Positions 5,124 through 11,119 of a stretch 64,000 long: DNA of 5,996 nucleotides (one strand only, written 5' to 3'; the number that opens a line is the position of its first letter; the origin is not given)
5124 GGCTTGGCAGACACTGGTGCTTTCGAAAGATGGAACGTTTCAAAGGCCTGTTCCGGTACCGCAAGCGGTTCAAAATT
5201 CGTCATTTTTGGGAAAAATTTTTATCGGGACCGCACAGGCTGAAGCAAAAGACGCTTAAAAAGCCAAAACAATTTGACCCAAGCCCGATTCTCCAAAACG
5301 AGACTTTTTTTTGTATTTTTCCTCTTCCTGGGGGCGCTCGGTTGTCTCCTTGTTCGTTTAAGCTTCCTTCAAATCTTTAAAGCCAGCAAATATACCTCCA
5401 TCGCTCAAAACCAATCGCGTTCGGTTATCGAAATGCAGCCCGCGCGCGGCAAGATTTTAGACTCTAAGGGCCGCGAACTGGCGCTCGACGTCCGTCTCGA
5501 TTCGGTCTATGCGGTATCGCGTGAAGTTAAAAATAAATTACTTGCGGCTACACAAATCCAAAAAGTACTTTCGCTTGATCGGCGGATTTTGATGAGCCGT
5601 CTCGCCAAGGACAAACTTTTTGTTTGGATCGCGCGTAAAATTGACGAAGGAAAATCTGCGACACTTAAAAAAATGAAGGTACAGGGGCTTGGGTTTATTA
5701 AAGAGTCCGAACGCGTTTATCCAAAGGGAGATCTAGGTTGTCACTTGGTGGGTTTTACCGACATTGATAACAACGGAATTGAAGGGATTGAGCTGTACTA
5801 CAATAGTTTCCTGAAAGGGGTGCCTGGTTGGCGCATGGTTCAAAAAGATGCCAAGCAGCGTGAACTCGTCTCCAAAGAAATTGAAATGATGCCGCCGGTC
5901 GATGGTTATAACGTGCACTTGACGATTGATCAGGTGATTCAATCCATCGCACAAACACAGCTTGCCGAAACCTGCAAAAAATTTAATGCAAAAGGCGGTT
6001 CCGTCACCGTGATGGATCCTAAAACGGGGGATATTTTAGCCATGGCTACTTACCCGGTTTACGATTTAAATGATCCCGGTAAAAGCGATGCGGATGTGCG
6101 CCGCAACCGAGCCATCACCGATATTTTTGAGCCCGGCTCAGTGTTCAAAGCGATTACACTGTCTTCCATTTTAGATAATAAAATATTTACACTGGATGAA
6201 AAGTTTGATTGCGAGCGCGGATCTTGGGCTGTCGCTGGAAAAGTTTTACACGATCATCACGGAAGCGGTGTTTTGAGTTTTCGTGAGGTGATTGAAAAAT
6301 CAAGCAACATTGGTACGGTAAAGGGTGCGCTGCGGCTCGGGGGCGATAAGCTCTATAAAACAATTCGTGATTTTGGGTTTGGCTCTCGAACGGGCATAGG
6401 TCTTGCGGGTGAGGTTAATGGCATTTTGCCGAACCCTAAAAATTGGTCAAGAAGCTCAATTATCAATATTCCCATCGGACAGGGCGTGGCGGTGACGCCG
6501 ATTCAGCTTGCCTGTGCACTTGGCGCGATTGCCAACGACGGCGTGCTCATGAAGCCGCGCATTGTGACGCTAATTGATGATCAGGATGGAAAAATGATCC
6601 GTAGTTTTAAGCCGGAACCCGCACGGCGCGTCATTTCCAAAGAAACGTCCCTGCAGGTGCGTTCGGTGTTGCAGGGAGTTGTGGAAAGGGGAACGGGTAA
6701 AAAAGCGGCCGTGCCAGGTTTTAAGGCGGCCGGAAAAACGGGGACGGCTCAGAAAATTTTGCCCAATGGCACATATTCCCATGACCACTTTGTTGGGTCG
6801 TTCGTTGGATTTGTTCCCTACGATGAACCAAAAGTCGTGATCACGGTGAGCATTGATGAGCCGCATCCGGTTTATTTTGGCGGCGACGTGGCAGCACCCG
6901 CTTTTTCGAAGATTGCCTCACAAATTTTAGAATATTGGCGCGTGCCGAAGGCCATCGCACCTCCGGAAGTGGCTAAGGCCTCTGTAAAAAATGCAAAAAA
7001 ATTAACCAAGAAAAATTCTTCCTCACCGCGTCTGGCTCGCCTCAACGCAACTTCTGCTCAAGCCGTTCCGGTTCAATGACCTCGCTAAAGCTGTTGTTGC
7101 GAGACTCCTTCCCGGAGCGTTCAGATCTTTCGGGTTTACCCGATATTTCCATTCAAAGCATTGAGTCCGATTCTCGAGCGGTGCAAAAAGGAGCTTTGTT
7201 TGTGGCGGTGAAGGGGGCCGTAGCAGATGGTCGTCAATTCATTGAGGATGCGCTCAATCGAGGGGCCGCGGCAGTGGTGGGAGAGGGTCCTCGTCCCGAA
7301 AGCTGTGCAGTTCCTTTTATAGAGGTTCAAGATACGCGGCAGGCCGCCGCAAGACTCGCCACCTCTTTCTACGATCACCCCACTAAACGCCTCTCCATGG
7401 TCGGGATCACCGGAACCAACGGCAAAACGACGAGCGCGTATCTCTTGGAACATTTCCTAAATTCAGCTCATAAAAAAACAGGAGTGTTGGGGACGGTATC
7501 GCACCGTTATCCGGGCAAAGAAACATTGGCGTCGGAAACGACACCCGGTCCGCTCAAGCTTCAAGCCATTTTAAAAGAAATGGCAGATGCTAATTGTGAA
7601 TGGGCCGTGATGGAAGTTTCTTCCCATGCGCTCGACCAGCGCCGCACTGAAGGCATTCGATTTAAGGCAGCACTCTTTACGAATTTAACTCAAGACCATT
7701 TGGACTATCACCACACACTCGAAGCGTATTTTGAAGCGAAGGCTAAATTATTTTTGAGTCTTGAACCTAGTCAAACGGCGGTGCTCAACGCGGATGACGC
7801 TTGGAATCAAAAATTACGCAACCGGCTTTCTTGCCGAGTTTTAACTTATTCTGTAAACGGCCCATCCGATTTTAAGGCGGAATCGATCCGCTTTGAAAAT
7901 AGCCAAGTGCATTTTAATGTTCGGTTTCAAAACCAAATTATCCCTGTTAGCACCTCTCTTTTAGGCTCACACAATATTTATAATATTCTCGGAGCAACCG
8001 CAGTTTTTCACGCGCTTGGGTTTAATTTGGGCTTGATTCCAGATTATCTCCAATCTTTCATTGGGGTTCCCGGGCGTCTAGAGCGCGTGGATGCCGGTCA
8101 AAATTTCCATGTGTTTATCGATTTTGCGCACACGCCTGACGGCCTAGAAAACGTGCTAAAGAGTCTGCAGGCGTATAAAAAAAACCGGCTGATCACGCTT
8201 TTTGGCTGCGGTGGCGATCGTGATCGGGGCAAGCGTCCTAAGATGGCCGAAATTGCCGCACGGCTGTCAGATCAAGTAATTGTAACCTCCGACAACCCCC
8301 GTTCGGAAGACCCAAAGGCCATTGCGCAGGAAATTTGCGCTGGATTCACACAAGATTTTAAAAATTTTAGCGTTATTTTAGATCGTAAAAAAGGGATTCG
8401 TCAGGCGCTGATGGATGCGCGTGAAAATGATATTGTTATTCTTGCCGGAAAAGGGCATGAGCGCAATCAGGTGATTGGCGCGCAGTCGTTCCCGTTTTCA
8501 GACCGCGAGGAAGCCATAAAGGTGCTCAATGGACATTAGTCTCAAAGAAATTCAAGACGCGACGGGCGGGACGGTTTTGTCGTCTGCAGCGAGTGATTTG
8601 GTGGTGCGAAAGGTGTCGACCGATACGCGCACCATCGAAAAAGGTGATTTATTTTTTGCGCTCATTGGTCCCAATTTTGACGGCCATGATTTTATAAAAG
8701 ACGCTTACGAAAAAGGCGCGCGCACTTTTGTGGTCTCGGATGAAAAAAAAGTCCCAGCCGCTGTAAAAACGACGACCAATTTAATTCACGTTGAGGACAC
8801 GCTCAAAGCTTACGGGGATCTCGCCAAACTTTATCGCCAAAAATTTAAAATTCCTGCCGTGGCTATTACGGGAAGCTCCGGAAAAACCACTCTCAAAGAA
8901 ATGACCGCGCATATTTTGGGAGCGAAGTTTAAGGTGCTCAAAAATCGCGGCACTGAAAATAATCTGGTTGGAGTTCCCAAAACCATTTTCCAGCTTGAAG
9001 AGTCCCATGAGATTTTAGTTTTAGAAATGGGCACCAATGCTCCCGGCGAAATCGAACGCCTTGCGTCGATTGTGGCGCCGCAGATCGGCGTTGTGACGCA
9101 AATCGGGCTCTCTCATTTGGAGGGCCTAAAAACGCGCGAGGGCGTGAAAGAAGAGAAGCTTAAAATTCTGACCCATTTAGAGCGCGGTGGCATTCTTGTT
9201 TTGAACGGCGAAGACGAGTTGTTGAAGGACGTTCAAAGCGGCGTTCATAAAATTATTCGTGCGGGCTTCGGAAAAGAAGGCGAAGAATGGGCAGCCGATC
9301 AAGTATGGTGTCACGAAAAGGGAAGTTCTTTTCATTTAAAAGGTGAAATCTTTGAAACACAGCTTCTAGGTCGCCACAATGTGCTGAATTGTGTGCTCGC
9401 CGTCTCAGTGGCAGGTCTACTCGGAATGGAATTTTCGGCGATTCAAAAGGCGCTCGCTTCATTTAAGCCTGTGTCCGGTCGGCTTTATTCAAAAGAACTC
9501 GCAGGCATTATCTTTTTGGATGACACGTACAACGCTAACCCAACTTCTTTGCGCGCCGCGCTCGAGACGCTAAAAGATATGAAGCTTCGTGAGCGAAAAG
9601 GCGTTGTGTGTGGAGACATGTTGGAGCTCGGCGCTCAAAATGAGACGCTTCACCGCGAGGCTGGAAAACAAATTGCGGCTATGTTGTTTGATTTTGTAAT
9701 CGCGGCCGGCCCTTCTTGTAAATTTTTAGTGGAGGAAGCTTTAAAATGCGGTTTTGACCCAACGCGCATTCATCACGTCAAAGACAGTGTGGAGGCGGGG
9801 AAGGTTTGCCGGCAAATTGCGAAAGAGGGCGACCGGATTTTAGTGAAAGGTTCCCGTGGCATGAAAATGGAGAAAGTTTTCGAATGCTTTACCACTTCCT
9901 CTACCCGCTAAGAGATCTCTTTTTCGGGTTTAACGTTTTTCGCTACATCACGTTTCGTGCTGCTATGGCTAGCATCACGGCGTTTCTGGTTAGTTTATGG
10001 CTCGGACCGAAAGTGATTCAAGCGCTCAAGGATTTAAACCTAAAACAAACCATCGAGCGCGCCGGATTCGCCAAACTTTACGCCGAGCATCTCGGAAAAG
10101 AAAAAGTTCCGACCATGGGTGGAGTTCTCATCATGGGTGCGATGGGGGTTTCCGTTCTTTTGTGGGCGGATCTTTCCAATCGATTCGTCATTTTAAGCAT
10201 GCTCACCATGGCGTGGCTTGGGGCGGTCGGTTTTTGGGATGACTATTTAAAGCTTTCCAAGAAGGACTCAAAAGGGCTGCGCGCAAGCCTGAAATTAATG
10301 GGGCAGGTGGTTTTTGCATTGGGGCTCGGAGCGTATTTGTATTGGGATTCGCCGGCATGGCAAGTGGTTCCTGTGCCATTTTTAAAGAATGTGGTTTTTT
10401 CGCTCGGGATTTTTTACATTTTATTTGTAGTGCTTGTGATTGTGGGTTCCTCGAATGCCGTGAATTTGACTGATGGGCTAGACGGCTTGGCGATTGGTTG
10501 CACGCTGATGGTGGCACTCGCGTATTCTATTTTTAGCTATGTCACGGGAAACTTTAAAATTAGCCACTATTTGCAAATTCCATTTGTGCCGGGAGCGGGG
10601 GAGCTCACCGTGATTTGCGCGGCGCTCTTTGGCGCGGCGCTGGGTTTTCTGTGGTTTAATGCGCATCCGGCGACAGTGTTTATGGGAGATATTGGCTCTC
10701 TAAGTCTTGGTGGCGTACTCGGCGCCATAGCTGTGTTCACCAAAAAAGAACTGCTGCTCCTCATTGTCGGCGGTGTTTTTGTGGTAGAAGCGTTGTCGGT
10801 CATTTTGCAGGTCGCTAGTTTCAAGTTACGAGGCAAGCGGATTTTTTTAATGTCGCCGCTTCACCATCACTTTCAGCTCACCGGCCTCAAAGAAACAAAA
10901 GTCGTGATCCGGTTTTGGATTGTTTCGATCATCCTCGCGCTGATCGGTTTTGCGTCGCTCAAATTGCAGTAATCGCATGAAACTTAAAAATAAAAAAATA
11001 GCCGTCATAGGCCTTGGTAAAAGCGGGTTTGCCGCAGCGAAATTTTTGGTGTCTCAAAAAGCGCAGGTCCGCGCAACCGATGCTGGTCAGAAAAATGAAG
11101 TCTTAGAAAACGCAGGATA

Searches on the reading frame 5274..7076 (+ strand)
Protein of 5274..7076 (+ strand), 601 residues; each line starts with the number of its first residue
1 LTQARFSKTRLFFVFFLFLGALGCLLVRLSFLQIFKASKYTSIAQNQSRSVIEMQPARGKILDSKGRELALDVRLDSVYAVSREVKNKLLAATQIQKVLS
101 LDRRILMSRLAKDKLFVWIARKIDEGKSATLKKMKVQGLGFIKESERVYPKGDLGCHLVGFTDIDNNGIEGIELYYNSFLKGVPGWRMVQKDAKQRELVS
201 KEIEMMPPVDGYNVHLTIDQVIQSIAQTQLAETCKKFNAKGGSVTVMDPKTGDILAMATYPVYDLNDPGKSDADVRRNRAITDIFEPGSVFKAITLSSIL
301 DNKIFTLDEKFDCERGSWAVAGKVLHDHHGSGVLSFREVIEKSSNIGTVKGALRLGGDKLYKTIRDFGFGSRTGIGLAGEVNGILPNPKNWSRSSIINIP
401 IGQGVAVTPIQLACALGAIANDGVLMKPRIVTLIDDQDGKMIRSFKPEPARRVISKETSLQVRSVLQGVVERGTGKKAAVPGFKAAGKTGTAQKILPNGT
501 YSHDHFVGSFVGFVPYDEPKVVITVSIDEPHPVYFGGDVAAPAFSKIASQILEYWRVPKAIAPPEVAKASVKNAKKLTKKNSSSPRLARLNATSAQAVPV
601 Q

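Call 20: search_protein_families(library=ncbifam, proteins=[window:5274-7076:+], max_evalue=0.00001)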
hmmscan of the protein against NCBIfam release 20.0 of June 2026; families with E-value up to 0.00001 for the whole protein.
window:5274-7076:+ (601 aa): 22 families
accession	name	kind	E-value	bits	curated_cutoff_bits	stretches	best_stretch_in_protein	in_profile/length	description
TIGR02214.1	spoVD_pbp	equivalog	1.2e-151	506.2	688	1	16-573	6-576/636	stage V sporulation protein D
NF053573.1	PBP2_PenA_Neis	exception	4.3e-105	352.4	1105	1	6-553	23-562/572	peptidoglycan D,D-transpeptidase PBP2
TIGR03423.1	pbp2_mrdA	equivalog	2.3e-103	346.8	455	1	10-552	2-591/593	penicillin-binding protein 2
NF011685.0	PRK15105.1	subfamily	4.1e-89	299.7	737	1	16-565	29-572/588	peptidoglycan glycosyltransferase FtsI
NF038271.1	strep_PBP2X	exception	1.7e-53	182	1050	1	13-532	32-595/750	penicillin-binding protein PBP2X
TIGR02074.1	PBP_1a_fam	subfamily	2.2e-39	135.7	508.75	1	209-553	221-534/535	PBP1A family penicillin-binding protein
NF008061.0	PRK10795.1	equivalog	3.3e-39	135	962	2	167-554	206-611/634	peptidoglycan DD-transpeptidase MrdA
NF038278.1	strep_PBP2B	exception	4.4e-32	111.4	975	1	160-527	255-652/678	penicillin-binding protein PBP2B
NF051842.1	PBP4_5_Efaec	equivalog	2.8e-30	105.3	700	1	50-493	157-614/668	penicillin-binding protein PBP4(5)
NF038276.1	strep_PBP2A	exception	5e-20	71.3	1100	1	210-555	316-640/716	penicillin-binding protein PBP2A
NF051885.1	tranpepglycosPbpC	equivalog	1.1e-17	63.8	900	1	213-494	293-546/632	multimodular transpeptidase-transglycosylase PbpC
NF033378.1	MECD_PBP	exception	2.8e-17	62.3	1450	1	45-526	141-641/678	PBP2a family beta-lactam-resistant peptidoglycan transpeptidase MecD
NF000237.1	MECA_PBP2A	equivalog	1.8e-15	56.2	750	1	43-527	136-633/668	PBP2a family beta-lactam-resistant peptidoglycan transpeptidase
NF000406.1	MECB_PBP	exception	6.2e-15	54.6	1450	1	49-528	141-640/674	PBP2a family beta-lactam-resistant peptidoglycan transpeptidase MecB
NF000409.1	MECA_pure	exception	1.2e-13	50.5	1490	1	43-527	136-633/668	PBP2a family beta-lactam-resistant peptidoglycan transpeptidase MecA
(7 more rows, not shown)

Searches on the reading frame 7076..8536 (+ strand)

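Call 20: search_protein_families(library=ncbifam, proteins=[window:7076-8536:+], max_evalue=0.00001)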
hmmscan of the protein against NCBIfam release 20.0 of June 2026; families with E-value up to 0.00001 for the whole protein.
window:7076-8536:+ (487 aa): 29 families (the best 25 are shown)
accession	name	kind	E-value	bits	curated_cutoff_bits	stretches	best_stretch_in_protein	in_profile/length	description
NF001126.0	PRK00139.1-4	equivalog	9.4e-175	581.8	373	1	19-485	16-483/486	UDP-N-acetylmuramoyl-L-alanyl-D-glutamate--2,6-diaminopimelate ligase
TIGR01085.1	murE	subfamily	1.7e-164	548.2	257.3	1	24-484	2-471/472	UDP-N-acetylmuramyl-tripeptide synthetase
NF008896.0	PRK11929.1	equivalog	6.8e-162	540.5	1023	1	26-484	29-498/965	bifunctional UDP-N-acetylmuramoyl-L-alanyl-D-glutamate--2,6-diaminopimelate ligase MurE/UDP-N-acetylmuramoyl-tripeptide--D-alanyl-D-alanine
NF001124.0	PRK00139.1-2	equivalog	3.6e-158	527.4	476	1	9-485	11-493/500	UDP-N-acetylmuramoyl-L-alanyl-D-glutamate--2,6-diaminopimelate ligase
NF001123.0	PRK00139.1-1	equivalog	7e-130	434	586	1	22-485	16-490/493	UDP-N-acetylmuramoyl-L-alanyl-D-glutamate--2,6-diaminopimelate ligase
NF010628.0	PRK14022.1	equivalog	4.8e-100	335.6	536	1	22-475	31-471/483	UDP-N-acetylmuramoyl-L-alanyl-D-glutamate--L-lysine ligase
NF001130.0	PRK00139.2-4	equivalog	2.6e-66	224.4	715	2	14-294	19-297/516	UDP-N-acetylmuramoyl-L-alanyl-D-glutamate--2,6-diaminopimelate ligase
NF001129.0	PRK00139.2-3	equivalog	1.6e-57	195.2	762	1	23-482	38-512/517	UDP-N-acetylmuramoyl-L-alanyl-D-glutamate--2,6-diaminopimelate ligase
NF001131.0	PRK00139.2-5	equivalog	5.2e-50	170.7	1000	1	26-474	36-472/483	UDP-N-acetylmuramoyl-L-alanyl-D-glutamate--2,6-diaminopimelate ligase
NF001127.0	PRK00139.2-1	equivalog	6.8e-49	166.9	997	2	26-242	31-248/520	UDP-N-acetylmuramoyl-L-alanyl-D-glutamate--2,6-diaminopimelate ligase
TIGR02068.2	cya_phycin_syn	equivalog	2e-45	155.2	850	1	88-458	460-848/862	cyanophycin synthetase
TIGR01143.1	murF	subfamily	2.3e-45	155.3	288.6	1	32-371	2-326/418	UDP-N-acetylmuramoyl-tripeptide--D-alanyl-D-alanine ligase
TIGR01087.1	murD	equivalog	1.8e-40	139.4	211.95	1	164-434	142-399/441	UDP-N-acetylmuramoyl-L-alanine--D-glutamate ligase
NF010623.0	PRK14016.1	subfamily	8.3e-37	126.8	877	1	91-457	464-849/871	cyanophycin synthetase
NF053645.1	pMurC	equivalog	2.5e-35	122.2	560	2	265-421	287-442/492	pseudomurein biosynthesis peptide ligase pMurC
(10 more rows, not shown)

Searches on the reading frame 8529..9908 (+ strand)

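Call 20: search_protein_families(library=ncbifam, proteins=[window:8529-9908:+], max_evalue=0.00001)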
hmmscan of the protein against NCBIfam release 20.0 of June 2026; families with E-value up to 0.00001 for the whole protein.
window:8529-9908:+ (460 aa): 24 families
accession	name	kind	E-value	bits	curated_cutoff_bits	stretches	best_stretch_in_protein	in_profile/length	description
TIGR01143.1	murF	subfamily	1.6e-123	412.8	288.6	1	31-454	1-418/418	UDP-N-acetylmuramoyl-tripeptide--D-alanyl-D-alanine ligase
NF008896.0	PRK11929.1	equivalog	1.5e-117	393.8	1023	1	4-455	505-957/965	bifunctional UDP-N-acetylmuramoyl-L-alanyl-D-glutamate--2,6-diaminopimelate ligase MurE/UDP-N-acetylmuramoyl-tripeptide--D-alanyl-D-alanine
NF008041.0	PRK10773.1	equivalog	2.1e-80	270.7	551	1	2-454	3-447/453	UDP-N-acetylmuramoyl-tripeptide--D-alanyl-D-alanine ligase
NF008897.0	PRK11930.1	equivalog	1e-72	245.4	804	1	1-455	1-454/822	bifunctional UDP-N-acetylmuramoyl-tripeptide:D-alanyl-D-alanine ligase/alanine racemase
NF010693.0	PRK14093.1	equivalog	3.7e-70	236.9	544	1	6-451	10-461/479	UDP-N-acetylmuramoylalanyl-D-glutamyl-2,6-diaminopimelate--D-alanyl-D-alanine ligase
NF001124.0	PRK00139.1-2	equivalog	1.3e-35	123.1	476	1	17-439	19-464/500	UDP-N-acetylmuramoyl-L-alanyl-D-glutamate--2,6-diaminopimelate ligase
NF001126.0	PRK00139.1-4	equivalog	2.6e-34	118.6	373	1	21-362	18-375/486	UDP-N-acetylmuramoyl-L-alanyl-D-glutamate--2,6-diaminopimelate ligase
TIGR01085.1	murE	subfamily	8.1e-34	117.3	257.3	1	24-441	2-445/472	UDP-N-acetylmuramyl-tripeptide synthetase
TIGR01082.1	murC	equivalog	1.5e-26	93.5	335.1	1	98-356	93-345/449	UDP-N-acetylmuramate--L-alanine ligase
TIGR01087.1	murD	equivalog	5.1e-25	88.5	211.95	1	92-350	88-340/441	UDP-N-acetylmuramoyl-L-alanine--D-glutamate ligase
NF001123.0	PRK00139.1-1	equivalog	1.9e-22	79.6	586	1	21-441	15-463/493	UDP-N-acetylmuramoyl-L-alanyl-D-glutamate--2,6-diaminopimelate ligase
NF053645.1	pMurC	equivalog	2.5e-20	72.6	560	2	105-264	99-262/492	pseudomurein biosynthesis peptide ligase pMurC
NF010628.0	PRK14022.1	equivalog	1.2e-17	63.8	536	1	19-352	28-365/483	UDP-N-acetylmuramoyl-L-alanyl-D-glutamate--L-lysine ligase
TIGR02068.2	cya_phycin_syn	equivalog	2e-16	59.2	850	1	185-441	566-848/862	cyanophycin synthetase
NF053648.1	pMurE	equivalog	9.4e-16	57.6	600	1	59-354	45-353/464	pseudomurein biosynthesis peptide ligase pMurE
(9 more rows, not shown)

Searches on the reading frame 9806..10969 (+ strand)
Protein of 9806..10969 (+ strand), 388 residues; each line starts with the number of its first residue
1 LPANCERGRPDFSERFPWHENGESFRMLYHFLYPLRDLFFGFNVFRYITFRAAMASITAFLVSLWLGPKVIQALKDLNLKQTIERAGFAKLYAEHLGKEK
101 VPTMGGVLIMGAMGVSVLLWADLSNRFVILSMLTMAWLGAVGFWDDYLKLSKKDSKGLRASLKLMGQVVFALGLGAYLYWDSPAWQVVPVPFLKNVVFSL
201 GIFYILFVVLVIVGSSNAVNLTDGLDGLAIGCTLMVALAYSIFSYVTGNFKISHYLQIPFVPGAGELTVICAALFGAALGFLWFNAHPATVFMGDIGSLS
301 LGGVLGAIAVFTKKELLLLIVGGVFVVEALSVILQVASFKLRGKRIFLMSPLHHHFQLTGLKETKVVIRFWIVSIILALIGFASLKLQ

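Call 20: search_protein_families(library=ncbifam, proteins=[window:9806-10969:+], max_evalue=0.00001)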
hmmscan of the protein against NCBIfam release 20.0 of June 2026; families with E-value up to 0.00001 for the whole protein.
window:9806-10969:+ (388 aa): 3 families
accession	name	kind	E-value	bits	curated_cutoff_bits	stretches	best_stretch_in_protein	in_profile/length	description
TIGR00445.1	mraY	equivalog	4.3e-114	381.3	192.05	1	63-387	1-320/321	phospho-N-acetylmuramoyl-pentapeptide-transferase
NF053644.1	MraY_archaea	equivalog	2.5e-33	115.9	450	1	195-381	173-339/340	pseudomurein biosynthesis MraY family phospho-N-acetylmuramoyl-pentapeptide-transferase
TIGR02380.1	ECA_wecA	exception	3.5e-06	26.4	326.05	0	99-384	39-308/346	UDP-N-acetylglucosamine--undecaprenyl-phosphate N-acetylglucosaminephosphotransferase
